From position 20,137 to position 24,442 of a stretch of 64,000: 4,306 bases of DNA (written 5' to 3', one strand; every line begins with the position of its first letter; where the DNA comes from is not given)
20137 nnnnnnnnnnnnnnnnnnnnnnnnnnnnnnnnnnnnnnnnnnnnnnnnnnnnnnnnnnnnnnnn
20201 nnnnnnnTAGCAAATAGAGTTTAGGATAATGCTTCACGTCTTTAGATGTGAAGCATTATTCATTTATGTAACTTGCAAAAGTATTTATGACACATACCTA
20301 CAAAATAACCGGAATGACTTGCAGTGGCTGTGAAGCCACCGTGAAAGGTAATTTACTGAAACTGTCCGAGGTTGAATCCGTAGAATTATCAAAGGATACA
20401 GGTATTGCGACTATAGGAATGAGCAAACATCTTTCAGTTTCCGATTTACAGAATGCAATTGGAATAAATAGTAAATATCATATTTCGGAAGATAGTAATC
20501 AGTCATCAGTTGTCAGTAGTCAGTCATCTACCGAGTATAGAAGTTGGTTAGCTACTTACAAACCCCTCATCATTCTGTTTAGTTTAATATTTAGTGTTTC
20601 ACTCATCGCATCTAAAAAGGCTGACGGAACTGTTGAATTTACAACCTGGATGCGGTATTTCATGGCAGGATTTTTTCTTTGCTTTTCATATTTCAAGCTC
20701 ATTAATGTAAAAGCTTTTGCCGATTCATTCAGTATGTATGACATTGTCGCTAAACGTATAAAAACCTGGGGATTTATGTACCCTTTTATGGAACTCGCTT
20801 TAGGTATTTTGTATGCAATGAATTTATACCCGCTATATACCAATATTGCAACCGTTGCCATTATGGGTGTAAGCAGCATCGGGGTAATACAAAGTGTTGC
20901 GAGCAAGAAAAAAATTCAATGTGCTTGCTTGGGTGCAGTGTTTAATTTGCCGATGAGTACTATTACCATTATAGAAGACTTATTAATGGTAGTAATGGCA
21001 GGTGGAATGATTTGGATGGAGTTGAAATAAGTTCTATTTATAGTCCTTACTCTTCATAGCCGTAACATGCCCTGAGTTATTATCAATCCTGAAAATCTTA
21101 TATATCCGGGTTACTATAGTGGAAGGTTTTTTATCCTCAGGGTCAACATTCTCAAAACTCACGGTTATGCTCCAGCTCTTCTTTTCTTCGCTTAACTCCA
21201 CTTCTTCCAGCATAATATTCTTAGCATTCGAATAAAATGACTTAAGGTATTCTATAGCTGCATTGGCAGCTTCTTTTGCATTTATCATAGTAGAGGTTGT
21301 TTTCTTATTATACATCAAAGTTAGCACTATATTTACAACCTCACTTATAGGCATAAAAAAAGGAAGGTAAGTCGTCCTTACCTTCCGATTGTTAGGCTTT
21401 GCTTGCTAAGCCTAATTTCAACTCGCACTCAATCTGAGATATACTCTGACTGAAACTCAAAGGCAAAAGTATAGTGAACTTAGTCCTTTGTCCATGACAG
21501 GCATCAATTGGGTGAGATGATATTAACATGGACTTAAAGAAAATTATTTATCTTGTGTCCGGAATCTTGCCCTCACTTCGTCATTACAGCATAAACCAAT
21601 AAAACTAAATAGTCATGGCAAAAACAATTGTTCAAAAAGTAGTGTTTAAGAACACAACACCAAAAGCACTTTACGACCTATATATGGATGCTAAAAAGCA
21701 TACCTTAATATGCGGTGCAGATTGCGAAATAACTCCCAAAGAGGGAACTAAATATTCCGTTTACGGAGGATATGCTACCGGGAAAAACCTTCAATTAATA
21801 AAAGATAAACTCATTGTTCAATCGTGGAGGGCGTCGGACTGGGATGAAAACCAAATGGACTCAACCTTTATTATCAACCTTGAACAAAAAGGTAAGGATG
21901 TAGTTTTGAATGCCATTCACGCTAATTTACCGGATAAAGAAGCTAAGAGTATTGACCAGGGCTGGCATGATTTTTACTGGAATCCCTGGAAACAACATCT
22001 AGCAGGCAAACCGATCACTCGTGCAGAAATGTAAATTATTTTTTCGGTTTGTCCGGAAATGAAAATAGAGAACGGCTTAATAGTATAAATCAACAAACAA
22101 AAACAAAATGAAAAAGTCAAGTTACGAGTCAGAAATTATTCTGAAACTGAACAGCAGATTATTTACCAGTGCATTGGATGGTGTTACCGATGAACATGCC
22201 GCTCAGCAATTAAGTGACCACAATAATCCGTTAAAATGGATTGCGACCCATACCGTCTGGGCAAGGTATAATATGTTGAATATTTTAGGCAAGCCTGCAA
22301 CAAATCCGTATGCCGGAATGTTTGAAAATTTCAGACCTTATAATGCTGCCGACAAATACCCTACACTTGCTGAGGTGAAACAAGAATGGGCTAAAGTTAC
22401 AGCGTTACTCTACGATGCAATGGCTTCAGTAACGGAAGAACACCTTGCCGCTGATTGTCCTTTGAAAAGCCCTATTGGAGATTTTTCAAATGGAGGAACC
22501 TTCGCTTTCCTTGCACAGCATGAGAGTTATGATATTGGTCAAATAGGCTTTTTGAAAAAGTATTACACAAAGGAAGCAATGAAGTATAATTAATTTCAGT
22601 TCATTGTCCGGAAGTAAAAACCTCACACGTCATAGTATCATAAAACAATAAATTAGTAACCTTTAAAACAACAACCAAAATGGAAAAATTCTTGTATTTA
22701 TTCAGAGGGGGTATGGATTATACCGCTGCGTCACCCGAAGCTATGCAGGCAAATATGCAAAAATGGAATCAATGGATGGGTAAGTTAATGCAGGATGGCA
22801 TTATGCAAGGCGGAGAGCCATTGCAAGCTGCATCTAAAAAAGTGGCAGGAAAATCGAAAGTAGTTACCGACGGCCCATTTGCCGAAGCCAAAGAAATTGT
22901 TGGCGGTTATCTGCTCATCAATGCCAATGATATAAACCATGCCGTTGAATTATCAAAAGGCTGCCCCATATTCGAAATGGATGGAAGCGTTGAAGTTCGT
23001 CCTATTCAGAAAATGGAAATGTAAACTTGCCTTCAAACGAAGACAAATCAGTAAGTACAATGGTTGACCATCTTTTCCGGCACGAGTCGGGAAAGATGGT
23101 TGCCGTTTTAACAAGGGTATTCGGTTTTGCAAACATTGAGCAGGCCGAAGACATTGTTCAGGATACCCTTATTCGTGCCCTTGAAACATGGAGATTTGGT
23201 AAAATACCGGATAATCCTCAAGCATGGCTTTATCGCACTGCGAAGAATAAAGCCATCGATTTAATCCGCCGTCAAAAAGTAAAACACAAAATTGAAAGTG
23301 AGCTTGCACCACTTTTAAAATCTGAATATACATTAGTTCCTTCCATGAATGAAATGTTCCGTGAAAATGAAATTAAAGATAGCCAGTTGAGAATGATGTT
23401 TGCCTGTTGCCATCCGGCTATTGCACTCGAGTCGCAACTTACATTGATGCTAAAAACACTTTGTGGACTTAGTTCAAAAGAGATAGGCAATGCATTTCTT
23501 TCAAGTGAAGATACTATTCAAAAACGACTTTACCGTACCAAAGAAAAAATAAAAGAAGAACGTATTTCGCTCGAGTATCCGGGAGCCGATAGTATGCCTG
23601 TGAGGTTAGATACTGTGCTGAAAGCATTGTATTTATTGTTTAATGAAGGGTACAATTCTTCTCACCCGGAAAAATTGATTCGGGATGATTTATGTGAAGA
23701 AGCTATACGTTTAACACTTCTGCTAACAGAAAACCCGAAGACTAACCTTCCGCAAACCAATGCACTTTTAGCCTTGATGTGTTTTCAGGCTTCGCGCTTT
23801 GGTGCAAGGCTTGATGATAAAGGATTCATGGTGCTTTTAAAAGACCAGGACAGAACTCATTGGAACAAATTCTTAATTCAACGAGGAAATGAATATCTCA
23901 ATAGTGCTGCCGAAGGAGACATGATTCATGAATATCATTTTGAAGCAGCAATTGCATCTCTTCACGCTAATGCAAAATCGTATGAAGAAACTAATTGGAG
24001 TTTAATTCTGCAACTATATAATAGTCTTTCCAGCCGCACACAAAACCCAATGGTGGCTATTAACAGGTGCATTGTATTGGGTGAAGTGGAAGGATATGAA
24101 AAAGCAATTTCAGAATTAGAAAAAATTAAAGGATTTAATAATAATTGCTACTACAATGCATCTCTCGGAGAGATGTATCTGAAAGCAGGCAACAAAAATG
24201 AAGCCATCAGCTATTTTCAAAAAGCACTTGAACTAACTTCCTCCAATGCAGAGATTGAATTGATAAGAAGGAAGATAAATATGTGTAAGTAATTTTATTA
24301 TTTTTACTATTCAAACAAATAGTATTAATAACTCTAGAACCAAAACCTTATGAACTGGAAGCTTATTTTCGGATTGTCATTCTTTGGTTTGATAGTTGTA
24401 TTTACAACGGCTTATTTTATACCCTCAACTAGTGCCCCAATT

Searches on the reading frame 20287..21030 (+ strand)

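Call 61: search_protein_families(library=pfam, proteins=[window:20287-21030:+], max_evalue=0.001)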
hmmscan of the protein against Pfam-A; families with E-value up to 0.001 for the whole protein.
window:20287-21030:+ (247 aa): 2 families
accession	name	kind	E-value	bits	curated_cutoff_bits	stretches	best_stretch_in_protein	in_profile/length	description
PF07291.16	MauE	-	1.1e-15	58.5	27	1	118-243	4-127/128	Methylamine utilisation protein MauE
PF00403.32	HMA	-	4.9e-09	36.9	24.8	1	4-58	1-56/62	Heavy-metal-associated domain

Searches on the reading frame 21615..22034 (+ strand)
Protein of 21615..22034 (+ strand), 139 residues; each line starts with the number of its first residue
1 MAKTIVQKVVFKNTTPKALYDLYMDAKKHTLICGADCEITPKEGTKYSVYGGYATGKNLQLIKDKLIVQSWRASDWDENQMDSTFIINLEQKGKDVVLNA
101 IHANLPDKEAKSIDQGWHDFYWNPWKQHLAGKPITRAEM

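Call 61: search_protein_families(library=pfam, proteins=[window:21615-22034:+], max_evalue=0.001)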
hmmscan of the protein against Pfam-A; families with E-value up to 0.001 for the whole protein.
window:21615-22034:+ (139 aa): 1 family
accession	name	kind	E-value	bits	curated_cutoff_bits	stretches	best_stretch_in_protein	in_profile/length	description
PF08327.17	AHSA1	-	2.2e-11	44.5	22.1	1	13-121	1-117/125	Activator of Hsp90 ATPase homolog 1-like protein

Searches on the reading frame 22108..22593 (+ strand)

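Call 61: search_protein_families(library=pfam, proteins=[window:22108-22593:+], max_evalue=0.001)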
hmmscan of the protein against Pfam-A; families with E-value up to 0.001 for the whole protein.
window:22108-22593:+ (161 aa): 1 family
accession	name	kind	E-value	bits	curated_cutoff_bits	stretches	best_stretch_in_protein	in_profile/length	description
PF12867.12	DinB_2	-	8.9e-13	49.2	24.8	1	15-146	5-128/128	DinB superfamily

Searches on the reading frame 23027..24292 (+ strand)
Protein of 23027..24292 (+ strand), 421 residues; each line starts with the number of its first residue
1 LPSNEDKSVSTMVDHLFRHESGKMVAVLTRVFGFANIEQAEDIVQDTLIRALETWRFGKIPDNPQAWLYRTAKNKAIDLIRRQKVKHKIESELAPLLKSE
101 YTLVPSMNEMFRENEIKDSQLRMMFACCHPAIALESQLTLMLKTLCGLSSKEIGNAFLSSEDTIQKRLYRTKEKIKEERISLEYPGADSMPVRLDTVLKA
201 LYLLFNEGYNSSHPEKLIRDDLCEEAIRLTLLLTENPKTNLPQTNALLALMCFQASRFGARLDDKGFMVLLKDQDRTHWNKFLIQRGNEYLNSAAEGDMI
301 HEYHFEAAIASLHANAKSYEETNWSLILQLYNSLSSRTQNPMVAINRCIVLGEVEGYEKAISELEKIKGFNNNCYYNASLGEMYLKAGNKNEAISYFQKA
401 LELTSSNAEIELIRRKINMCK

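Call 61: search_protein_families(library=pfam, proteins=[window:23027-24292:+], max_evalue=0.001)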
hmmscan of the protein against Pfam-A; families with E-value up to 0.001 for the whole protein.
window:23027-24292:+ (421 aa): 6 families
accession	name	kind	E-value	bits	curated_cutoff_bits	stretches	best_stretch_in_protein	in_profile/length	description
PF20239.3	DUF6596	-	2.6e-35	121.2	27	1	193-295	1-102/102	Family of unknown function (DUF6596)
PF04542.20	Sigma70_r2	-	1.1e-12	48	24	1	16-84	1-69/71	Sigma-70 region 2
PF07719.23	TPR_2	-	7.9e-06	26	27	1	379-405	6-32/34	Tetratricopeptide repeat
PF00515.34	TPR_1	-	1.5e-05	25.1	27.8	1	380-403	7-30/34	Tetratricopeptide repeat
PF13181.12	TPR_8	-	6.7e-05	23.2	25.7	1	379-406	6-33/34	Tetratricopeptide repeat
PF13176.12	TPR_7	-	0.00019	21.7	27.9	1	379-405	4-30/36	Tetratricopeptide repeat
